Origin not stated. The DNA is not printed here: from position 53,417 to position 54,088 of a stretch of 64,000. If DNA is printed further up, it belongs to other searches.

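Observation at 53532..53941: SOS-controlled stand-alone OB-fold resembling the DnaE2 C-terminus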

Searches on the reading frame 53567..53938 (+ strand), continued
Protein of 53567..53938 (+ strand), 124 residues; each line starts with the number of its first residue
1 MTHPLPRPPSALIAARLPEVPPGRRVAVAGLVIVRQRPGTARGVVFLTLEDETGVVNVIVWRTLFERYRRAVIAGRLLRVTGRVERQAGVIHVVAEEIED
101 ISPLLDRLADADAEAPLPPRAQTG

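Call 31: find_encoding_contigs(protein=P0119, flank=3000, max_places=10)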
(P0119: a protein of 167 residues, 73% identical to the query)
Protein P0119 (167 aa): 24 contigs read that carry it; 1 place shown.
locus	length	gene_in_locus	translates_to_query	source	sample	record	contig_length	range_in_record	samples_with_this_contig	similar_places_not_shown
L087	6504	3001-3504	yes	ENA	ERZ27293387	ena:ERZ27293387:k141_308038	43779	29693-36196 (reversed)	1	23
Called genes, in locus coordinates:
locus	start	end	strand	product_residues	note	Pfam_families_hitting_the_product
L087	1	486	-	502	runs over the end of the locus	PF13742:tRNA_anti_2, PF01336:tRNA_anti-codon, PF02601:Exonuc_VII_L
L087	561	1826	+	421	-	PF02844:GARS_N, PF01071:GARS_A, PF02843:GARS_C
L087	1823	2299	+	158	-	PF00583:Acetyltransf_1, PF13673:Acetyltransf_10, PF13508:Acetyltransf_7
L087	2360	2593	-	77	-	-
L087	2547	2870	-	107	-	PF00111:Fer2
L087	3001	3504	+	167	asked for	PF13742:tRNA_anti_2 (weak), PF01336:tRNA_anti-codon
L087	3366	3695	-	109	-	PF04892:VanZ-LLP1 (weak)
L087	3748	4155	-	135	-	PF00582:Usp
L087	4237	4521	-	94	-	PF18910:DUF5665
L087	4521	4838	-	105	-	PF03992:ABM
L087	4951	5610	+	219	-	-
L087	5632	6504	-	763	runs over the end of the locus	PF12708:Pect-lyase_RHGA_epim (weak)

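Call 32: find_encoding_contigs(protein=P0390, flank=6000, max_places=10)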
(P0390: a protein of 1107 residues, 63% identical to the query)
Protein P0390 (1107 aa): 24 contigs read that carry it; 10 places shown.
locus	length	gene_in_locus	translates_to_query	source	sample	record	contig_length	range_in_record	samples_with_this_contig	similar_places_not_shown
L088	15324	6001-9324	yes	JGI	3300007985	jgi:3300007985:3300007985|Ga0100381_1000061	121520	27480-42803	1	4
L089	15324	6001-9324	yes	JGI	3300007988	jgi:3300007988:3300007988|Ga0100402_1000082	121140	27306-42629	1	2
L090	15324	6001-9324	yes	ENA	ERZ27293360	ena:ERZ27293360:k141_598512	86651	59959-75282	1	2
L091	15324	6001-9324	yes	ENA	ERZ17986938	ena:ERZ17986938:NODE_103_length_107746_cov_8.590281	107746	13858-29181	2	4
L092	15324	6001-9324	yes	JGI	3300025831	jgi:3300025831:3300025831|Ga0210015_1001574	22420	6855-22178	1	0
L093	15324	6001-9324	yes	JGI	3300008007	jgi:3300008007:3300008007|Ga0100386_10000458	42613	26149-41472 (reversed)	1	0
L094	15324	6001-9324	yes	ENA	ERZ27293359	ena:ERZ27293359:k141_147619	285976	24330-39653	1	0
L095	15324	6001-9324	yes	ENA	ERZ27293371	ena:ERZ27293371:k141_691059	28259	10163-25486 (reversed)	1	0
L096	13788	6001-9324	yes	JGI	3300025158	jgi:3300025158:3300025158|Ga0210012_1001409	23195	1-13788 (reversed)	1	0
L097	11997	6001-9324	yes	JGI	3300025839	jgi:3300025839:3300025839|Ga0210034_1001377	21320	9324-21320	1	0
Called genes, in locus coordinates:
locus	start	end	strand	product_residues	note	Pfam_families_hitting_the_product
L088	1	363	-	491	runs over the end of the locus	PF00171:Aldedh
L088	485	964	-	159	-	PF13404:HTH_AsnC-type, PF13412:HTH_24, PF01037:AsnC_trans_reg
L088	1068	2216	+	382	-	PF02771:Acyl-CoA_dh_N, PF02770:Acyl-CoA_dh_M, PF00441:Acyl-CoA_dh_1, PF08028:Acyl-CoA_dh_2, PF22924:ACOX_C_alpha1 (weak)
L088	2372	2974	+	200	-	PF00072:Response_reg, PF00196:GerE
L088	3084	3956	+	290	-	PF00702:Hydrolase (faint), PF13344:Hydrolase_6, PF13242:Hydrolase_like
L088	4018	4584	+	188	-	-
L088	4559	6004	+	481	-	PF00817:IMS, PF11799:IMS_C (weak)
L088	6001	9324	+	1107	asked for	PF02811:PHP, PF07733:DNA_pol3_alpha, PF17657:DNA_pol3_finger, PF14579:HHH_6, PF01336:tRNA_anti-codon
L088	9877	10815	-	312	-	PF01380:SIS, PF00571:CBS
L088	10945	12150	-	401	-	PF12802:MarR_2 (weak), PF13412:HTH_24, PF00480:ROK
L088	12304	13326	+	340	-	PF00532:Peripla_BP_1, PF13407:Peripla_BP_4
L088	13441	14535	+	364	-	PF02653:BPD_transp_2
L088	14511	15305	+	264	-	PF13555:AAA_29 (faint), PF00005:ABC_tran, PF02463:SMC_N (weak), PF13304:AAA_21 (faint)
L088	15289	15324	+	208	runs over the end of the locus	PF03308:MeaB (weak), PF01656:CbiA (weak)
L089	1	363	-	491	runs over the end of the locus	PF00171:Aldedh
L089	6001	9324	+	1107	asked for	PF02811:PHP, PF07733:DNA_pol3_alpha, PF17657:DNA_pol3_finger, PF14579:HHH_6, PF01336:tRNA_anti-codon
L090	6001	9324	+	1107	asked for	PF02811:PHP, PF07733:DNA_pol3_alpha, PF17657:DNA_pol3_finger, PF14579:HHH_6, PF01336:tRNA_anti-codon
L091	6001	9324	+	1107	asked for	PF02811:PHP, PF07733:DNA_pol3_alpha, PF17657:DNA_pol3_finger, PF14579:HHH_6, PF01336:tRNA_anti-codon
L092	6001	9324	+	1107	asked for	PF02811:PHP, PF07733:DNA_pol3_alpha, PF17657:DNA_pol3_finger, PF14579:HHH_6, PF01336:tRNA_anti-codon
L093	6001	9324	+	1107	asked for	PF02811:PHP, PF07733:DNA_pol3_alpha, PF17657:DNA_pol3_finger, PF14579:HHH_6, PF01336:tRNA_anti-codon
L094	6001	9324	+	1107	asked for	PF02811:PHP, PF07733:DNA_pol3_alpha, PF17657:DNA_pol3_finger, PF14579:HHH_6, PF01336:tRNA_anti-codon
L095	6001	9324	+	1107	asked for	PF02811:PHP, PF07733:DNA_pol3_alpha, PF17657:DNA_pol3_finger, PF14579:HHH_6, PF01336:tRNA_anti-codon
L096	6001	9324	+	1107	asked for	PF02811:PHP, PF07733:DNA_pol3_alpha, PF17657:DNA_pol3_finger, PF14579:HHH_6, PF01336:tRNA_anti-codon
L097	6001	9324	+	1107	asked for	PF02811:PHP, PF07733:DNA_pol3_alpha, PF17657:DNA_pol3_finger, PF14579:HHH_6, PF01336:tRNA_anti-codon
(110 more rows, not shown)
